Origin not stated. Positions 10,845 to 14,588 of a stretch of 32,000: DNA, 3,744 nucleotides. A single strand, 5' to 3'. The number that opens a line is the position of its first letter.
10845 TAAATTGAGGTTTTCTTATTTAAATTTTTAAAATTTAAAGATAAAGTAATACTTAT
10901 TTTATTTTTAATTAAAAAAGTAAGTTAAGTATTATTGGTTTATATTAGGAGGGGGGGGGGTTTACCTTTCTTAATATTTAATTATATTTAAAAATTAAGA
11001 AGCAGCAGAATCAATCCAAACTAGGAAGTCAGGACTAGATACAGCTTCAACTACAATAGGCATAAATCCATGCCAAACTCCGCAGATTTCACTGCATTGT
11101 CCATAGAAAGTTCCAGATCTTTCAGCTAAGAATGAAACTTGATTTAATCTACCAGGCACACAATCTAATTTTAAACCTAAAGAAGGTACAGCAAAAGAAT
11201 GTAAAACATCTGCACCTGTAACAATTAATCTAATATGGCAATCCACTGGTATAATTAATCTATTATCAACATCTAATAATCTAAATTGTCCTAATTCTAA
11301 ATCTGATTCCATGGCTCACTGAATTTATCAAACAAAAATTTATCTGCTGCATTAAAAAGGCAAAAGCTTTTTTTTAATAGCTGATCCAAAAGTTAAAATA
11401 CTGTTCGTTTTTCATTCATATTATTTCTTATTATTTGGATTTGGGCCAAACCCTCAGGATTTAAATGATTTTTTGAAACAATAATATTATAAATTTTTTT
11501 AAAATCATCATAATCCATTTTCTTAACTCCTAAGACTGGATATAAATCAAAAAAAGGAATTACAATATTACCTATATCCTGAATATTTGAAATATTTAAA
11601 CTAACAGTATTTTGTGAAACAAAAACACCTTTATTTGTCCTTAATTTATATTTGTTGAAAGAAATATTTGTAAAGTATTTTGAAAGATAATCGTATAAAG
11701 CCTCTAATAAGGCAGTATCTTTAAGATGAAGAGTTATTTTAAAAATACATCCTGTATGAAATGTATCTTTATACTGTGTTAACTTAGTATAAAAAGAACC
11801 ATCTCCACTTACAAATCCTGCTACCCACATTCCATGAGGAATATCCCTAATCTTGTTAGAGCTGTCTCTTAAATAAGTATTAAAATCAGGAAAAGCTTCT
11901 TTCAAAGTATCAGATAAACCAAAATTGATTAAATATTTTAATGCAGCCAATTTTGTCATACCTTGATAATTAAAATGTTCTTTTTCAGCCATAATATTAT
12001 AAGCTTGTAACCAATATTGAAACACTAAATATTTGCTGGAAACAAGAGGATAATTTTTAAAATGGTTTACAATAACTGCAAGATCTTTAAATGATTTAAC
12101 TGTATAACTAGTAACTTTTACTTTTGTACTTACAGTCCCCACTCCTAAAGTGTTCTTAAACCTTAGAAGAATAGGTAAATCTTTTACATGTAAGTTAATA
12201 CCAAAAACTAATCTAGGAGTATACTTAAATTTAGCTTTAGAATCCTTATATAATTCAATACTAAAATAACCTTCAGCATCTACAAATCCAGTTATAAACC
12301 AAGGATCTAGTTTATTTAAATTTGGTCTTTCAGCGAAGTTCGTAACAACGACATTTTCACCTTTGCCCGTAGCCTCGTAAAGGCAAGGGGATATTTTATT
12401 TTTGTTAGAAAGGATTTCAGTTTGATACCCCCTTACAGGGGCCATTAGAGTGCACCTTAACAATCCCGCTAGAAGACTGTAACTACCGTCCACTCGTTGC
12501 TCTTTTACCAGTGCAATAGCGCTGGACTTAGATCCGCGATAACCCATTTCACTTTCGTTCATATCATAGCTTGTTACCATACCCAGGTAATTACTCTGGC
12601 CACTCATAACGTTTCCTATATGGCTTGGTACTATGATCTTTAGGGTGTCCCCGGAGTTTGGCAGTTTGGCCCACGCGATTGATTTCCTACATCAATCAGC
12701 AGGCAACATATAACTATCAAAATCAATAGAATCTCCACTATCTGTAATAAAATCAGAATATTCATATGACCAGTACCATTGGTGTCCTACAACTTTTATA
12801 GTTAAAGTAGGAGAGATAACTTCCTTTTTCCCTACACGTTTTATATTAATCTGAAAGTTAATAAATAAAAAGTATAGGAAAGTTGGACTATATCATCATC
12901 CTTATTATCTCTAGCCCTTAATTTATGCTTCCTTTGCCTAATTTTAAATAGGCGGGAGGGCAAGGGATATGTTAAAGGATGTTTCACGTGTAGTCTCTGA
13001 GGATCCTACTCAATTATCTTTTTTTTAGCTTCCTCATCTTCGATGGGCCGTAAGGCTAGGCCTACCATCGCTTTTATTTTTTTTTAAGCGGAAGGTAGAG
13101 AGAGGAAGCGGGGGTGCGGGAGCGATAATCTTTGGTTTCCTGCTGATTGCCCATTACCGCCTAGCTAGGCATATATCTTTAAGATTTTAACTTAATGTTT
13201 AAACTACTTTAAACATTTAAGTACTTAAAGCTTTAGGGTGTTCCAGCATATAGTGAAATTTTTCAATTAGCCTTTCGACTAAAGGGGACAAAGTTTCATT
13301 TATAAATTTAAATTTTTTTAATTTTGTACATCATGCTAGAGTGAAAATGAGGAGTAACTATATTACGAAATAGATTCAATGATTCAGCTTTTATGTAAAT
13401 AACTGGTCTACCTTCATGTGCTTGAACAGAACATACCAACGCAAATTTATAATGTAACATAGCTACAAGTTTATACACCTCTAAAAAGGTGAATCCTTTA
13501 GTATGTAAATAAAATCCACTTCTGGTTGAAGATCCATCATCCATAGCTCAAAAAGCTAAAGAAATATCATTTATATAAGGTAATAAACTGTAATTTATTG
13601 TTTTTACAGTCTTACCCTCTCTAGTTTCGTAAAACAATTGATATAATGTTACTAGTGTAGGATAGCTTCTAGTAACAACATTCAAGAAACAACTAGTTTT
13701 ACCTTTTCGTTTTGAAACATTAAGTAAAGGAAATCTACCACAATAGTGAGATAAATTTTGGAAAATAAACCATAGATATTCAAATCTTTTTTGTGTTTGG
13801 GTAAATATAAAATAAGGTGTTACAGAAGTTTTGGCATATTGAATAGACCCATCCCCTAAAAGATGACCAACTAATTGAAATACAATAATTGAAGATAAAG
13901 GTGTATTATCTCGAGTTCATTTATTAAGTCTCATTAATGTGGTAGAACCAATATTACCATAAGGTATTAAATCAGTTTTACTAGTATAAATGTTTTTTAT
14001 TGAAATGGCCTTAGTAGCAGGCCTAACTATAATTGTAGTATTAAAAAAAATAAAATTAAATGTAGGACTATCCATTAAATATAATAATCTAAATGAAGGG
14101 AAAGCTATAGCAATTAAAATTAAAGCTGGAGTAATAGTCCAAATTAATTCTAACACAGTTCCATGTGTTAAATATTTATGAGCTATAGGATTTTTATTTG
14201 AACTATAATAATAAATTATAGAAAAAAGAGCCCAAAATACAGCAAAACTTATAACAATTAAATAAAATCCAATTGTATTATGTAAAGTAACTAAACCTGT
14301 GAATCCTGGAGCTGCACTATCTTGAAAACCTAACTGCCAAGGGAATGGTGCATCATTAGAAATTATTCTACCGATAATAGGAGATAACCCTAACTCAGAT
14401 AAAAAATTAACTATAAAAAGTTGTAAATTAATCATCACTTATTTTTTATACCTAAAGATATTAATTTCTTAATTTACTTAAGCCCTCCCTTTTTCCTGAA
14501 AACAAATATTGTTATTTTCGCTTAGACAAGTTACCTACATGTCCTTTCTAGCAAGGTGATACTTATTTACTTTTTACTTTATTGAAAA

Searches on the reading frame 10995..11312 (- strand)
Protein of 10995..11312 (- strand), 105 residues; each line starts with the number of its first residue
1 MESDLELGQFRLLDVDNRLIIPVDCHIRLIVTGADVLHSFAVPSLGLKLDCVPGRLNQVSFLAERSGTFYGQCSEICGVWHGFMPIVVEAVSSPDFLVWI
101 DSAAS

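Call 6: search_protein_families(library=pfam, proteins=[window:10995-11312:-])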
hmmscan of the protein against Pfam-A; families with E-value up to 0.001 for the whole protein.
window:10995-11312:- (105 aa): 1 family
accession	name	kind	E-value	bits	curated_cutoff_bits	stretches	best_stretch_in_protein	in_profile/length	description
PF00116.26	COX2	-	1.7e-42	144.5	22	1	2-91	31-120/120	Cytochrome C oxidase subunit II, periplasmic domain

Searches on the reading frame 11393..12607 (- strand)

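Call 6: search_protein_families(library=pfam, proteins=[window:11393-12607:-])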
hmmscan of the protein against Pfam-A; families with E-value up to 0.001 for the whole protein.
window:11393-12607:- (404 aa): 1 family
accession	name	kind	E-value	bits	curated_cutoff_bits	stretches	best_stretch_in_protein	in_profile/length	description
PF00961.24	LAGLIDADG_1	-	2.4e-40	138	23.1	2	105-203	1-102/102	LAGLIDADG endonuclease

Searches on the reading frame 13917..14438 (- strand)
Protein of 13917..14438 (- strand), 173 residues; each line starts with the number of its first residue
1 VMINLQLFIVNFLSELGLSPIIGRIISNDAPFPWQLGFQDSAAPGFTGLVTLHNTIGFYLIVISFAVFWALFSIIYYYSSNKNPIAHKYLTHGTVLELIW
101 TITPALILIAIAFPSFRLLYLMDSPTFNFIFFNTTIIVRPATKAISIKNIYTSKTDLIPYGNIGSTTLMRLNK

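Call 6: search_protein_families(library=pfam, proteins=[window:13917-14438:-])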
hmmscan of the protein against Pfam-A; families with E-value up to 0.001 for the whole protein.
window:13917-14438:- (173 aa): 1 family
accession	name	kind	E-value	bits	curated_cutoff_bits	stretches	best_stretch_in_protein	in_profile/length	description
PF02790.20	COX2_TM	-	5.5e-31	107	22.8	1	32-118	2-88/88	Cytochrome C oxidase subunit II, transmembrane domain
